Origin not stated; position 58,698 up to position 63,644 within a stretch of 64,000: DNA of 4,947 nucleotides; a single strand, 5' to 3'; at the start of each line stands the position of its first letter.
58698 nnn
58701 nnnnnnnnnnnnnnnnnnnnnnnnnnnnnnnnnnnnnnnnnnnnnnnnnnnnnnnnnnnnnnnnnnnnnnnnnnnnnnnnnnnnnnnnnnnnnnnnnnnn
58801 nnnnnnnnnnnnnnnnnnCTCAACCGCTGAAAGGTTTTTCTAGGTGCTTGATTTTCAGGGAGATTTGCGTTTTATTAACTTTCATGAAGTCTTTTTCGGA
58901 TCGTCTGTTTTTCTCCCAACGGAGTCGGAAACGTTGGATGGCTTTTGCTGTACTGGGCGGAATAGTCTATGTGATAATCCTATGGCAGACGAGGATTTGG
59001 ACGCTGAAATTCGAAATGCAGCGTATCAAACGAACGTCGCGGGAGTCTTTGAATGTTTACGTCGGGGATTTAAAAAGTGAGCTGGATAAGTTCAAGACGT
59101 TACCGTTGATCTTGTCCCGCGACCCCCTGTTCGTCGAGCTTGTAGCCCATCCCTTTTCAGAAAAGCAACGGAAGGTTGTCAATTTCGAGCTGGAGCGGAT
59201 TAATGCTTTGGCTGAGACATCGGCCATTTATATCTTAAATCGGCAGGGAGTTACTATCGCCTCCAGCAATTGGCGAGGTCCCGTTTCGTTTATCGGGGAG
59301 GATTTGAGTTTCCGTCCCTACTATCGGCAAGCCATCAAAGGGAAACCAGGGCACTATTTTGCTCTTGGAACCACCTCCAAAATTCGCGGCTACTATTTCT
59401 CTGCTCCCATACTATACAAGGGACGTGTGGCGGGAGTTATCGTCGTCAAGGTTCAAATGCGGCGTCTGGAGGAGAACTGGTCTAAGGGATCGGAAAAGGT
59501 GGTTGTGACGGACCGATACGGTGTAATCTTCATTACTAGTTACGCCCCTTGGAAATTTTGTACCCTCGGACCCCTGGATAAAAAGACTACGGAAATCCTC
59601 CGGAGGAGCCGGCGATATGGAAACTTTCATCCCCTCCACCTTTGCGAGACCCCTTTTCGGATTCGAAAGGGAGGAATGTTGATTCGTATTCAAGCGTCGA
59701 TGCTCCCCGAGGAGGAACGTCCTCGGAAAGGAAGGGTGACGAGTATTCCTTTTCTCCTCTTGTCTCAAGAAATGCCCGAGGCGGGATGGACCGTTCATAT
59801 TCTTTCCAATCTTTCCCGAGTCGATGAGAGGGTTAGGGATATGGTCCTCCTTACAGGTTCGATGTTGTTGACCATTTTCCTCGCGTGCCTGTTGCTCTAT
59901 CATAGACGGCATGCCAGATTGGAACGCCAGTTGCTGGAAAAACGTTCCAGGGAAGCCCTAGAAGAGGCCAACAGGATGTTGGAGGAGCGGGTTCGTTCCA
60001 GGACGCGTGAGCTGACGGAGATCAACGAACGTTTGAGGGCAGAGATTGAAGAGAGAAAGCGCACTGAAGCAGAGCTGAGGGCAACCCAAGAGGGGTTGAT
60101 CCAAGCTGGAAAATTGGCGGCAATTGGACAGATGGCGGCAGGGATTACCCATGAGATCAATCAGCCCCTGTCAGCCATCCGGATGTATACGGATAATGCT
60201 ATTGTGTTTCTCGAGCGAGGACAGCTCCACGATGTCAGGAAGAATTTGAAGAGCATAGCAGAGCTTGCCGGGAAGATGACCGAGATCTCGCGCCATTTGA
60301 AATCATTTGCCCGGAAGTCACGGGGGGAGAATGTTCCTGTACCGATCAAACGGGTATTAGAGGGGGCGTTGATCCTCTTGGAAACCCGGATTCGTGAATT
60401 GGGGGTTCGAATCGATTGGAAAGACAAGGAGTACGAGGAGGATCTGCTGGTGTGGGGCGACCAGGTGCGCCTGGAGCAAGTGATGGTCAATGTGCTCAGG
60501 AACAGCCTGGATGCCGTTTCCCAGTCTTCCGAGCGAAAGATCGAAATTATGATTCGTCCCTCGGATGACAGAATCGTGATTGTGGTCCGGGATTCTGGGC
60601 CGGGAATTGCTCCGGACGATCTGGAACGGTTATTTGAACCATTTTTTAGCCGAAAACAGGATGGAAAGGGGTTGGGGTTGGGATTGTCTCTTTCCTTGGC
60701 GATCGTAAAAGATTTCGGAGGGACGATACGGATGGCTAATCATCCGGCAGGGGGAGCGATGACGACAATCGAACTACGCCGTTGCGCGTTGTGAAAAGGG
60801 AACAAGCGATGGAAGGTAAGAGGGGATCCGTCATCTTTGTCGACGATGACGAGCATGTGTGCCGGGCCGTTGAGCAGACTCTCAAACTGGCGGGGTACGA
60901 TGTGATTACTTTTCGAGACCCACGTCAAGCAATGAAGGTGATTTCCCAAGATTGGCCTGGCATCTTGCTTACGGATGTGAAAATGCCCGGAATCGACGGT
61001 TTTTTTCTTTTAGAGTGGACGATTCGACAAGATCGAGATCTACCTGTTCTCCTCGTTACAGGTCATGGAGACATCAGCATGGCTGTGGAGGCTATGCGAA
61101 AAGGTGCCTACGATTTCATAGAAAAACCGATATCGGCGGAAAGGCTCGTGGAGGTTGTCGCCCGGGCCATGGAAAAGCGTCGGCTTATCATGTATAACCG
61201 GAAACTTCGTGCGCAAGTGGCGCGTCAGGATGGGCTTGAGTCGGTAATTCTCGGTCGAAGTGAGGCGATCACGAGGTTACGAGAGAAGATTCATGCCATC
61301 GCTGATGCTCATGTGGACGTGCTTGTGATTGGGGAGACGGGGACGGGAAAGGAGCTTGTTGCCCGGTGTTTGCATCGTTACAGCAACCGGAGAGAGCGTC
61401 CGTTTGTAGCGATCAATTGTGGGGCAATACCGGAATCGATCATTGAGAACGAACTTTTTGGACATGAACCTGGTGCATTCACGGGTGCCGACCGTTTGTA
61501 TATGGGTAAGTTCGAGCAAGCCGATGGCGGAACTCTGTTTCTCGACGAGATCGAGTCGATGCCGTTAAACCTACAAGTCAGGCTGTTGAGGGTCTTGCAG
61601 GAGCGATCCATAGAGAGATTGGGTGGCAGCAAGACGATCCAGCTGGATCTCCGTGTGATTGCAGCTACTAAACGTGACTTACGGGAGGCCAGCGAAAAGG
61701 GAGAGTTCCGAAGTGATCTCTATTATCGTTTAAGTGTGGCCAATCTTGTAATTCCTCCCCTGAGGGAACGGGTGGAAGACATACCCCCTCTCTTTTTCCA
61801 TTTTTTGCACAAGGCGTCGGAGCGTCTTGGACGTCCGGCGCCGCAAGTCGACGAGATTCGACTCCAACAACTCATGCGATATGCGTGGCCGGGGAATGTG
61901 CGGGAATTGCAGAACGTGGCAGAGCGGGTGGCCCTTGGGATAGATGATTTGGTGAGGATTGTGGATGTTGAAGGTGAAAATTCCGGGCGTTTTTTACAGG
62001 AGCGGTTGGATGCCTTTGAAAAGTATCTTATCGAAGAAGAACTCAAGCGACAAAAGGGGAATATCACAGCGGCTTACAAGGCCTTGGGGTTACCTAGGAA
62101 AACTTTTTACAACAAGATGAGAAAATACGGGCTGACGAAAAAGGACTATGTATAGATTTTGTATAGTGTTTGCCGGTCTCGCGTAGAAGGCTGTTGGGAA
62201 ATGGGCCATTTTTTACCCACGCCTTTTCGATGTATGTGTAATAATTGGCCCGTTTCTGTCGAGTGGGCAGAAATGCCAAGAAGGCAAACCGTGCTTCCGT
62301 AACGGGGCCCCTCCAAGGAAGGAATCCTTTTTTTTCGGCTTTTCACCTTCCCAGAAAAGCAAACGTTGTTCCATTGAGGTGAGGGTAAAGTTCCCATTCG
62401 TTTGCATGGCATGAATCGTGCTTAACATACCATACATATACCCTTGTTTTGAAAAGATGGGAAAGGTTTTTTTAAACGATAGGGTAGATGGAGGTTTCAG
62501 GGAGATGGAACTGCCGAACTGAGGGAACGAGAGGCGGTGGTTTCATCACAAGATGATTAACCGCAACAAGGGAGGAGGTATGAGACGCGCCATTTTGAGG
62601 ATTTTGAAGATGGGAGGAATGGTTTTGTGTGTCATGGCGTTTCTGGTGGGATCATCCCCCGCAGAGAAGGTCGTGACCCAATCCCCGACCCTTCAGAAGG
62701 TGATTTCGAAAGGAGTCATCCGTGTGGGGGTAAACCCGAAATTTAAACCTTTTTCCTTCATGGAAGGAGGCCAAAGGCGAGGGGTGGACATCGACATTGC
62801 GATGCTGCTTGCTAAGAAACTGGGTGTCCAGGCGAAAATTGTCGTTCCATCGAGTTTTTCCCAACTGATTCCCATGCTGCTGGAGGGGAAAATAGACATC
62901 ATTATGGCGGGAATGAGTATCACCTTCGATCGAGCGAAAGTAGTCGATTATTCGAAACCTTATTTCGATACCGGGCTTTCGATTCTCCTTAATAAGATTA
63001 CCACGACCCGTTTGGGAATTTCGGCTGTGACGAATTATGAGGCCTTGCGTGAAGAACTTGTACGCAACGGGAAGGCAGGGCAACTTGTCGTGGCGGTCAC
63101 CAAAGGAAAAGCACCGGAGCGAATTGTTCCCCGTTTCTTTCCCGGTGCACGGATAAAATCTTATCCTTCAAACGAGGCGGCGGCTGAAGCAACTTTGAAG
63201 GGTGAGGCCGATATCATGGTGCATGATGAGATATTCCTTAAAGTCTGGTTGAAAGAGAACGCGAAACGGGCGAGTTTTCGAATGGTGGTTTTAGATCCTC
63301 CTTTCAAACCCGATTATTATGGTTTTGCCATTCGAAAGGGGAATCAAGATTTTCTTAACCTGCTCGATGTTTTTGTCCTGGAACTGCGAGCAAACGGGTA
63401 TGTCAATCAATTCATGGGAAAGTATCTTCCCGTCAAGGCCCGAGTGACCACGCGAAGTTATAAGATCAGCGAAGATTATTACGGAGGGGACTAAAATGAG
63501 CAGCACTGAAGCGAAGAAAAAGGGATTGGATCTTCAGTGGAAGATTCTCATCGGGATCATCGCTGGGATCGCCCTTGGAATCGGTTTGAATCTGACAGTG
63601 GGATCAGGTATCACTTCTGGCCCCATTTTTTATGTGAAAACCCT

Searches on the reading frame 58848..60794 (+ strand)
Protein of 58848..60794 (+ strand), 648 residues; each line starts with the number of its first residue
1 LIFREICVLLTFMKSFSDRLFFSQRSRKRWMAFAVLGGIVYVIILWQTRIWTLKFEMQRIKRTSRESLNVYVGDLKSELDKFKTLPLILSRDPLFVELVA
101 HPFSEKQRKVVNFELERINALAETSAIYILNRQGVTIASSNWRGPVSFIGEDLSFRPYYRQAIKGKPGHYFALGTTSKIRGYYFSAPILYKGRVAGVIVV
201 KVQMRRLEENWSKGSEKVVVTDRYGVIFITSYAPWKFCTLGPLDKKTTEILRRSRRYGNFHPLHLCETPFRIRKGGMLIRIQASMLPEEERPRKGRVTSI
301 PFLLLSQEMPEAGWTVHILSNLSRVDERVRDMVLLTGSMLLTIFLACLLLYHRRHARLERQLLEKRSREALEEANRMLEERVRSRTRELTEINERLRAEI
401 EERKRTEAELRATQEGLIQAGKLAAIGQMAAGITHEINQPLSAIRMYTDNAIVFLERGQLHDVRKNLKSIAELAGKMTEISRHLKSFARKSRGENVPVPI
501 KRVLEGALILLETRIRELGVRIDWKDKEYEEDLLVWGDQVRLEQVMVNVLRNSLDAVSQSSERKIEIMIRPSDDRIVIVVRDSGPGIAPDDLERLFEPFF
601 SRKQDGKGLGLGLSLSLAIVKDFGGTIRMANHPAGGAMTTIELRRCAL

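Call 9: search_protein_families(library=pfam, proteins=[window:58848-60794:+], max_evalue=0.001)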
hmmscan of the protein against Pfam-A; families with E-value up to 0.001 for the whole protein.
window:58848-60794:+ (648 aa): 5 families
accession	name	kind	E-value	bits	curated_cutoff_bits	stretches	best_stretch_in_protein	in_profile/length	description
PF02518.31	HATPase_c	-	3.7e-24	85.7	26.4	1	537-644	1-108/111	Histidine kinase-, DNA gyrase B-, and HSP90-like ATPase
PF02743.24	dCache_1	-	1.4e-10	41.6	45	1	59-209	6-157/240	Cache domain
PF00512.31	HisKA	-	2.5e-07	31.1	26.9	1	427-491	3-64/66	His Kinase A (phospho-acceptor) domain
PF14501.12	HATPase_c_5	-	5.1e-05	23.6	22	1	542-631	6-90/102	GHKL domain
PF13589.12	HATPase_c_3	-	0.00016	22.2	25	1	541-604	2-62/137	Histidine kinase-, DNA gyrase B-, and HSP90-like ATPase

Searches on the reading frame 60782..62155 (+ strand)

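Call 9: search_protein_families(library=pfam, proteins=[window:60782-62155:+], max_evalue=0.001)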
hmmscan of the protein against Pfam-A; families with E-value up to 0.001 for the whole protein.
window:60782-62155:+ (457 aa): 11 families
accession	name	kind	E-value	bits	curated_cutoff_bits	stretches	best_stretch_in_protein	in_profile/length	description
PF00158.32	Sigma54_activat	-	7.4e-70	234.4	20.2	1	156-322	1-167/168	Sigma-54 interaction domain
PF00072.30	Response_reg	-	1.4e-27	96.5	30.2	1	17-126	1-110/111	Response regulator receiver domain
PF14532.12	Sigma54_activ_2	-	4e-27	95.6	25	1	157-327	1-138/138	Sigma-54 interaction domain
PF25601.1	AAA_lid_14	-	2.4e-18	66.2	27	1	328-385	1-58/87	AAA+ ATPase lid domain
PF02954.25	HTH_8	-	1e-09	38.4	22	1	409-449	2-42/42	Bacterial regulatory protein, Fis family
PF07728.20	AAA_5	-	3.3e-08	34.1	22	1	179-298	1-123/139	AAA domain (dynein-related subfamily)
PF07724.20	AAA_2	-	4.9e-06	27.1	27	1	178-306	4-133/166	AAA domain (Cdc48 subfamily)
PF13191.12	AAA_16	-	1.4e-05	26.1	32.6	1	157-216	3-63/167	AAA ATPase domain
PF18024.7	HTH_50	-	9.6e-05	22.4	27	1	405-451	4-49/50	Helix-turn-helix domain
PF00004.35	AAA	-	0.00026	21.9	21.2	0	180-298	1-110/131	ATPase family associated with various cellular activities (AAA)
PF10923.14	BrxC_BrxD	-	0.00088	18.7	22.2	0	142-211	13-81/414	BREX system ATP-binding protein BrxC/D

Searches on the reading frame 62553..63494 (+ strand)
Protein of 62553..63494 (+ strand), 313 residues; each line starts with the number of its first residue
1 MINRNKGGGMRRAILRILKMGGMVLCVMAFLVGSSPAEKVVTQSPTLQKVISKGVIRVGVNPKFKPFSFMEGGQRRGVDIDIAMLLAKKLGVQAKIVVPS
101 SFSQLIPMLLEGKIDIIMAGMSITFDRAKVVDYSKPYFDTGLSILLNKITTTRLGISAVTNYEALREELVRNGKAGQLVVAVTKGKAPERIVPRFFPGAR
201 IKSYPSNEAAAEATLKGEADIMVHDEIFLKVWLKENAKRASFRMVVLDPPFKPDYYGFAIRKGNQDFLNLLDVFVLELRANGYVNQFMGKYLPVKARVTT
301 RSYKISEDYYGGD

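Call 9: search_protein_families(library=pfam, proteins=[window:62553-63494:+], max_evalue=0.001)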
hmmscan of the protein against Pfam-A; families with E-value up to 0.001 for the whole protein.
window:62553-63494:+ (313 aa): 3 families
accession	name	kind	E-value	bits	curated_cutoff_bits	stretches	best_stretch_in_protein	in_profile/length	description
PF00497.25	SBP_bac_3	-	6.5e-31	107.3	26.4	1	56-292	1-130/132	Bacterial extracellular solute-binding proteins, family 3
PF10613.14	Lig_chan-Glu_bd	-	5.6e-10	39.8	30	1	101-148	66-113/115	Ligated ion channel L-glutamate- and glycine-binding site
PF12974.12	Phosphonate-bd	-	0.00031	20.6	27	0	85-120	22-57/242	ABC transporter, phosphonate, periplasmic substrate-binding protein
